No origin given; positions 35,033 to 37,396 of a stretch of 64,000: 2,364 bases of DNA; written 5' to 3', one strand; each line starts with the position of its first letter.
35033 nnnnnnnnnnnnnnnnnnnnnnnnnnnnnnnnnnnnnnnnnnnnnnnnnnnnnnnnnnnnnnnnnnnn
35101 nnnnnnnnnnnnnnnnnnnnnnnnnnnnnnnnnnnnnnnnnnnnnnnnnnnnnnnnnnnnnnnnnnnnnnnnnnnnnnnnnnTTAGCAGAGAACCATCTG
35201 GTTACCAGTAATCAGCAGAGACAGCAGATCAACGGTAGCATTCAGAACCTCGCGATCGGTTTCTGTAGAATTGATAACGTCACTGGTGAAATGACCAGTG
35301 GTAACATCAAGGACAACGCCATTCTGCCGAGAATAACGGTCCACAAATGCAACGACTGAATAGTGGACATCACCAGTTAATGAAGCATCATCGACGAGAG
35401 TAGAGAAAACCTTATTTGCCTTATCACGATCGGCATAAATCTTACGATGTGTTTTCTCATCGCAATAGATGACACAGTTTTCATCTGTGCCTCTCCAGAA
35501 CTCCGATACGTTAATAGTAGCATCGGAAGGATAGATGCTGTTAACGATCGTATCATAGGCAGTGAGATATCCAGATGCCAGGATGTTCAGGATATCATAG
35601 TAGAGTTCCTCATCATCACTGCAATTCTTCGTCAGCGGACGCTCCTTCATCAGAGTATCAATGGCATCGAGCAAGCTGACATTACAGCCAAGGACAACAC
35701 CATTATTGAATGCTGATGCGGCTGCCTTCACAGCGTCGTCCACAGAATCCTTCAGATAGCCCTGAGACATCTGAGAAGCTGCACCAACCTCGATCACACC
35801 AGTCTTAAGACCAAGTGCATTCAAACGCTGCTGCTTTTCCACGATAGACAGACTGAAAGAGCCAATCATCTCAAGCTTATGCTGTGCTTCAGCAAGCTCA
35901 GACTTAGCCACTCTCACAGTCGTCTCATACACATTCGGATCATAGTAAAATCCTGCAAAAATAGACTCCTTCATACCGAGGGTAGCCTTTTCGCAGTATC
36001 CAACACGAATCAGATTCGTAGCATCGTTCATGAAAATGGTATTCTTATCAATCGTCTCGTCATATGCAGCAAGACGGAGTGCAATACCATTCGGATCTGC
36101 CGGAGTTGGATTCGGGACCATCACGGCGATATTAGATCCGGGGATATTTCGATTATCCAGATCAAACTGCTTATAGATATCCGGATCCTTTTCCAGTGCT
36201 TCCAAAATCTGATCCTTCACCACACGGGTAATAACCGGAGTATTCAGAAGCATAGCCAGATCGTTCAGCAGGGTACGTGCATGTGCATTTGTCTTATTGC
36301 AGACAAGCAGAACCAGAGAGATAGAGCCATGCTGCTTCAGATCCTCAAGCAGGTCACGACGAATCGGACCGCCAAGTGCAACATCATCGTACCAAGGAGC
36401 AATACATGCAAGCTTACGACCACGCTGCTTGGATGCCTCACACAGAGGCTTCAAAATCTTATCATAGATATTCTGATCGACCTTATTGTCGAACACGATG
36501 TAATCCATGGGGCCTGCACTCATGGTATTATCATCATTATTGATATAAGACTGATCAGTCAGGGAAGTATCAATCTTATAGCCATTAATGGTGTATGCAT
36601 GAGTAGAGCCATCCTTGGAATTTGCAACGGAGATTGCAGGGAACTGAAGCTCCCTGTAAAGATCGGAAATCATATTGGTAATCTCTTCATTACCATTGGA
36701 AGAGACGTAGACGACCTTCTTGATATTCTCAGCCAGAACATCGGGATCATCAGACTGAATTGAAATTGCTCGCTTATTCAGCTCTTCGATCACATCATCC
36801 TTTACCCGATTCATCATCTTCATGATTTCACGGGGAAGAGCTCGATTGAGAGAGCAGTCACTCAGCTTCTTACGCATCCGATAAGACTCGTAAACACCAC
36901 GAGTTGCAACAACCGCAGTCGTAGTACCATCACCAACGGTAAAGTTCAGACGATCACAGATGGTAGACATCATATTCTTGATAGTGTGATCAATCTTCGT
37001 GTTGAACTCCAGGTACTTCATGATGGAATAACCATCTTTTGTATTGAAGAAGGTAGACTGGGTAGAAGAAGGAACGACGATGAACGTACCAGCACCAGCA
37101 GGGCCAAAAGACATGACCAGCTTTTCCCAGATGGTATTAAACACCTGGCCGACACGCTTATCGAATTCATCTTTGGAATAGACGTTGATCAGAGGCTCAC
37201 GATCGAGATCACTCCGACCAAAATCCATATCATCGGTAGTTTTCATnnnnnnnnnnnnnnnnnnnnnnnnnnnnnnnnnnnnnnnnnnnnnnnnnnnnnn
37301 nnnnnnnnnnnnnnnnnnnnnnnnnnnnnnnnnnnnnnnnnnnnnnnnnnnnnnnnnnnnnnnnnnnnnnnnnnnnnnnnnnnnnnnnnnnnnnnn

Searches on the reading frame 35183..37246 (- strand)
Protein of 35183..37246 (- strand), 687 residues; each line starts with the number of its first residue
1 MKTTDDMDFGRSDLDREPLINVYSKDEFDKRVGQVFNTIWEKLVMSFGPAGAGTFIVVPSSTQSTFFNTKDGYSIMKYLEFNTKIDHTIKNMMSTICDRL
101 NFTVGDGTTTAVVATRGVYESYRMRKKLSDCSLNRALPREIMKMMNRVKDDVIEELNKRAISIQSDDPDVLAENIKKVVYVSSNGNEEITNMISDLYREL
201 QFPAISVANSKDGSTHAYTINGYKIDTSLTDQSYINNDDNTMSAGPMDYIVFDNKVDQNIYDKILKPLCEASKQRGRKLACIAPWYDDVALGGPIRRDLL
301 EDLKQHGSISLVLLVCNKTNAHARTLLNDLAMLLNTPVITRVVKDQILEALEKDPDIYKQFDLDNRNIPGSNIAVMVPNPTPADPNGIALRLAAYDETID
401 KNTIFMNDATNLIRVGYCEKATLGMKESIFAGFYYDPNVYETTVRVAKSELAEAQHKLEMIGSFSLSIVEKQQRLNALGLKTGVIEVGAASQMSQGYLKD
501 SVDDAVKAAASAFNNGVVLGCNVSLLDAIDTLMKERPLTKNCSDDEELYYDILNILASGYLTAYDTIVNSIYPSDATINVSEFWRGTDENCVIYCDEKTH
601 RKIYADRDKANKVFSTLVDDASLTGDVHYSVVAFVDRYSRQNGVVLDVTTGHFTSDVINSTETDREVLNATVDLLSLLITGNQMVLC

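Call 7: search_protein_families(library=phrogs, proteins=[window:35183-37246:-], max_evalue=0.001)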
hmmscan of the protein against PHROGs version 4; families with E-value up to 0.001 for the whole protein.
window:35183-37246:- (687 aa): 1 family
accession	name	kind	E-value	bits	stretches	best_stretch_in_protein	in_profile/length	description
phrog_5725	-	other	4.7e-64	217.9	2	21-348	6-312/540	chaperonin groEL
